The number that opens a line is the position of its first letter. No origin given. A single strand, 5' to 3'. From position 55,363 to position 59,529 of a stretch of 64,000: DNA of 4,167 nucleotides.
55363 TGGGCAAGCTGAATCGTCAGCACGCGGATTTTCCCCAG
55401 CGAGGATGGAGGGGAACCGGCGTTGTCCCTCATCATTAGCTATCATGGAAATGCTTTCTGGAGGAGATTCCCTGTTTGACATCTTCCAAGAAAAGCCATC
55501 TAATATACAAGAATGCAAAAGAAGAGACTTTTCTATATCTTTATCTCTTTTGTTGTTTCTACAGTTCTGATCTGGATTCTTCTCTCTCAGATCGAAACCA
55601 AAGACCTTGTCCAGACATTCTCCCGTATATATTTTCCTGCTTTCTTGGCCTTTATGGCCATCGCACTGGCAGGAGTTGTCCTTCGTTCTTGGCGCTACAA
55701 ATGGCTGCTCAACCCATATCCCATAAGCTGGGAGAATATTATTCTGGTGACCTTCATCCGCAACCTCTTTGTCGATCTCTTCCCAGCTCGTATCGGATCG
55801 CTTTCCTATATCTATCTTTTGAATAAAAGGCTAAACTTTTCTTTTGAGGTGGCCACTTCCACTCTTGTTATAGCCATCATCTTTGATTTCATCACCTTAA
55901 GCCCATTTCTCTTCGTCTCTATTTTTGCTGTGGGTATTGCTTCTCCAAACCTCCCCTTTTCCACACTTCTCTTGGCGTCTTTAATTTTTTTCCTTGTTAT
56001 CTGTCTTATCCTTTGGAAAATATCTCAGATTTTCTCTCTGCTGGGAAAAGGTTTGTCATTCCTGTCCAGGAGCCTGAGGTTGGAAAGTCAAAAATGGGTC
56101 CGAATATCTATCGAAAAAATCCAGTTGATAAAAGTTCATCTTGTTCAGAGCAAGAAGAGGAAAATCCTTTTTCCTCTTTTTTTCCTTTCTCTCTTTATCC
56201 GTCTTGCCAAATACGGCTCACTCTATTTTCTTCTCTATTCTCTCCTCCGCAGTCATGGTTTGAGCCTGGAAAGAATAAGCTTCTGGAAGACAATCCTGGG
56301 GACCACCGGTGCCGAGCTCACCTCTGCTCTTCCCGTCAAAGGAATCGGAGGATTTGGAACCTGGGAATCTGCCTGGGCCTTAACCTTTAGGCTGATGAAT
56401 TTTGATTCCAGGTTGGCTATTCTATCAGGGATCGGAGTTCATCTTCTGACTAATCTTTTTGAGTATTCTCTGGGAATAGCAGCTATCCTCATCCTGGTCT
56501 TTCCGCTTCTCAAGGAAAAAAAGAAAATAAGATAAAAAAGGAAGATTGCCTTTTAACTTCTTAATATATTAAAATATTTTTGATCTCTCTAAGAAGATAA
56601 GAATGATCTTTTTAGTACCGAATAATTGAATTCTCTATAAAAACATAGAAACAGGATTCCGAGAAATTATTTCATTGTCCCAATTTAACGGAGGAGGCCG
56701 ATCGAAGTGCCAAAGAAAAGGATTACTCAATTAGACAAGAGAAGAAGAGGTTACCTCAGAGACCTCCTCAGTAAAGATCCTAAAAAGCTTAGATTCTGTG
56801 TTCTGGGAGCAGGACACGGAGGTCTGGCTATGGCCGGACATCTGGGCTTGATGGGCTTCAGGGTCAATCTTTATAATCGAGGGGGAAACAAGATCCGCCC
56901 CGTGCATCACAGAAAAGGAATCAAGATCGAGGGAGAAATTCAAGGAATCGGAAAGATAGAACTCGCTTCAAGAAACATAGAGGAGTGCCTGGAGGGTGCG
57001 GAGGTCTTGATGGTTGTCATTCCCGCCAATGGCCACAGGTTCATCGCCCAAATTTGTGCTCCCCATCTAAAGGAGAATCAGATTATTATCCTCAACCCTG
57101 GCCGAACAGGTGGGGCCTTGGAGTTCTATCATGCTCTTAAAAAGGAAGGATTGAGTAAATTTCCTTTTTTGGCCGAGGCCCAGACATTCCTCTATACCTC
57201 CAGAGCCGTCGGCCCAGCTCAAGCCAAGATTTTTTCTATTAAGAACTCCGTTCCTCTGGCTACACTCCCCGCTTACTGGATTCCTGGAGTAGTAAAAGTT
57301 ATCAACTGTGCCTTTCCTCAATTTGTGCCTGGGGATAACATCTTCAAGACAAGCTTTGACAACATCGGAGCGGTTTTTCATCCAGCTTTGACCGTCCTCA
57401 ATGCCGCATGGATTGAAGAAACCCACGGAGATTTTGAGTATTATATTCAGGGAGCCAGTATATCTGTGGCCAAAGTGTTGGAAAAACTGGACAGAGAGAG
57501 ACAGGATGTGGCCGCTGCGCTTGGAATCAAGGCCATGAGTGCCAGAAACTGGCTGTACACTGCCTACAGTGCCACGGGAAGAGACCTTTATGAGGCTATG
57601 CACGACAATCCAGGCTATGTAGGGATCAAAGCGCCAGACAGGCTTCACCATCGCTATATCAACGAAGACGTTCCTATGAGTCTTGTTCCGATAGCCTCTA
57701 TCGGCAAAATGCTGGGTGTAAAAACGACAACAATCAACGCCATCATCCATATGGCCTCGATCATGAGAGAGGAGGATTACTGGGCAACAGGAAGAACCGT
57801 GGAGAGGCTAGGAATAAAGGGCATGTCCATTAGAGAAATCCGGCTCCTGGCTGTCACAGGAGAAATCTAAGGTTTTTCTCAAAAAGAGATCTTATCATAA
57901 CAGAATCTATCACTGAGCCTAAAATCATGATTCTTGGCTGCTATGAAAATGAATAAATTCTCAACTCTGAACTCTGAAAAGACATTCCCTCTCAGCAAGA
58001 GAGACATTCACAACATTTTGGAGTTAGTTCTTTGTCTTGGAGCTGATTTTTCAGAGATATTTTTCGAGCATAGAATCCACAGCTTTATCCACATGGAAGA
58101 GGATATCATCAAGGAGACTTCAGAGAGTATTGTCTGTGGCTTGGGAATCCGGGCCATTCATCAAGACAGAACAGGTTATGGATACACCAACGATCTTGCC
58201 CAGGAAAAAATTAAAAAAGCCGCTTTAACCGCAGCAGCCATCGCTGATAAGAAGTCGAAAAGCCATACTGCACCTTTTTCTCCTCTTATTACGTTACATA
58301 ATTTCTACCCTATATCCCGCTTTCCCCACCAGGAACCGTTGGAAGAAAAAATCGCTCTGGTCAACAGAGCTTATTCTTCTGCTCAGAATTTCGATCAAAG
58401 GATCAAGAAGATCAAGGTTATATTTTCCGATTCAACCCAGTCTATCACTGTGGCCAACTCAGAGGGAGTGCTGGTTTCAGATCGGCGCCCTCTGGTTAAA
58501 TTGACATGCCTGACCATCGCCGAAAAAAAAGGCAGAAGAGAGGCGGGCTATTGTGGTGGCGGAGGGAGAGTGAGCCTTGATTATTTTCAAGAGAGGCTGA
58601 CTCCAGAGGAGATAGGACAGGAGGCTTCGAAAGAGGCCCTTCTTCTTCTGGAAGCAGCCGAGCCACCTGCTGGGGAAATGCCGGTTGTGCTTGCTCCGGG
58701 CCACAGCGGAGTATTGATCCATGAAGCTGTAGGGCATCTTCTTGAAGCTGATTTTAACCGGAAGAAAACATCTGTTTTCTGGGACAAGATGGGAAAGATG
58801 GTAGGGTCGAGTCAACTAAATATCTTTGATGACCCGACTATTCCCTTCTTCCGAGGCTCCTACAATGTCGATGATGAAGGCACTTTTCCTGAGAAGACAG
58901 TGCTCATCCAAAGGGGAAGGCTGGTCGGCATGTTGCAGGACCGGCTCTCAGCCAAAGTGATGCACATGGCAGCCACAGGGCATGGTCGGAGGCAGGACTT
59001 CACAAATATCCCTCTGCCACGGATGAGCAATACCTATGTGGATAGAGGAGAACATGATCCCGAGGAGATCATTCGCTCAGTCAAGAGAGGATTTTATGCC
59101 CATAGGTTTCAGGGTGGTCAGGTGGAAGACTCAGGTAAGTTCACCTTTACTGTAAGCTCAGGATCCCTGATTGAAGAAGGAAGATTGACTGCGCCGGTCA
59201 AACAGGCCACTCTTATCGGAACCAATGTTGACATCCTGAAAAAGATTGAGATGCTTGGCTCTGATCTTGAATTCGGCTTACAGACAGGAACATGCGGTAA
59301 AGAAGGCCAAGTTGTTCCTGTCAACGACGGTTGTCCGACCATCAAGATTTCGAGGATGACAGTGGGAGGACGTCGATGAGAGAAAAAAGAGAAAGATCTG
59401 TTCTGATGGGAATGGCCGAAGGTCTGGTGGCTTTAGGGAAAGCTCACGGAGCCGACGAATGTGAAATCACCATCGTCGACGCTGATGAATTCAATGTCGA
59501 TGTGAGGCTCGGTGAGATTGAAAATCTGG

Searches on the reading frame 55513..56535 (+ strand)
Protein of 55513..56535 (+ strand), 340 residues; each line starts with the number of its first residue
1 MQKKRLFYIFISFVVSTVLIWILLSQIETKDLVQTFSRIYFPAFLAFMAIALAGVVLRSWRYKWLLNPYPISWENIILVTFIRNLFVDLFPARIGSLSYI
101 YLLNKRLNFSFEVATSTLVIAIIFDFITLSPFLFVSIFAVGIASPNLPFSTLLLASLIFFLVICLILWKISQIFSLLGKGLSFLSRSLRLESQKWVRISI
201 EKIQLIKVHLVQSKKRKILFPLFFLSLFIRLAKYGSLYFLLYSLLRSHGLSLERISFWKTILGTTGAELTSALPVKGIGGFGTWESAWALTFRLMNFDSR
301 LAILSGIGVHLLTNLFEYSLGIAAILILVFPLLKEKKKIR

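Call 86: search_protein_families(library=pfam, proteins=[window:55513-56535:+], max_evalue=0.00001)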
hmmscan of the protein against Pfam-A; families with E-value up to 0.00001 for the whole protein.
window:55513-56535:+ (340 aa): 1 family
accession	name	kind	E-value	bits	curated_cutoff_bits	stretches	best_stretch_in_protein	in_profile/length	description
PF03706.18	LPG_synthase_TM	-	5.9e-27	95.4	33.4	1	9-316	1-297/302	Lysylphosphatidylglycerol synthase TM region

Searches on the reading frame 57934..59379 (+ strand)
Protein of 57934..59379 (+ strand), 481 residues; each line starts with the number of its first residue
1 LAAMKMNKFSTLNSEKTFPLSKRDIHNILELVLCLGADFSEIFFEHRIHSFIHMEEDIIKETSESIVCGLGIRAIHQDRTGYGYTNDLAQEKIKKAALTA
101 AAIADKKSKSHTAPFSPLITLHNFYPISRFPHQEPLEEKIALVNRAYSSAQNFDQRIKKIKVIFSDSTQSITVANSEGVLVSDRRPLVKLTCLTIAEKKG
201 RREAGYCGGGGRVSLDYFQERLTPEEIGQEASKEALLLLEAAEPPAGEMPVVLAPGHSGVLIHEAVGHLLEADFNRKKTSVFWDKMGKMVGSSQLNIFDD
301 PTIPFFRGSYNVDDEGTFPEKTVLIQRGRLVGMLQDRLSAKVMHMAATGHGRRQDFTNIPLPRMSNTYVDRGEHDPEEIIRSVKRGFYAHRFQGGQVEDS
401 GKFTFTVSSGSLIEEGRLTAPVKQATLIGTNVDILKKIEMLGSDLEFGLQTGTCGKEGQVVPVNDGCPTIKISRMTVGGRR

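Call 86: search_protein_families(library=pfam, proteins=[window:57934-59379:+], max_evalue=0.00001)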
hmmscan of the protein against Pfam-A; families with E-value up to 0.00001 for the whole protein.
window:57934-59379:+ (481 aa): 3 families
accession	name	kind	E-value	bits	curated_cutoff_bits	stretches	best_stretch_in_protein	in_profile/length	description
PF19289.4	PmbA_TldD_3rd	-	1.6e-62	211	22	1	247-479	2-220/220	PmbA/TldA metallopeptidase C-terminal domain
PF19290.4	PmbA_TldD_2nd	-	2.7e-20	73.3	20.9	1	134-239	6-109/109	PmbA/TldA metallopeptidase central domain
PF01523.21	PmbA_TldD_1st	-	8.3e-13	48.7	20.9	1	41-104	2-65/65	PmbA/TldA metallopeptidase domain 1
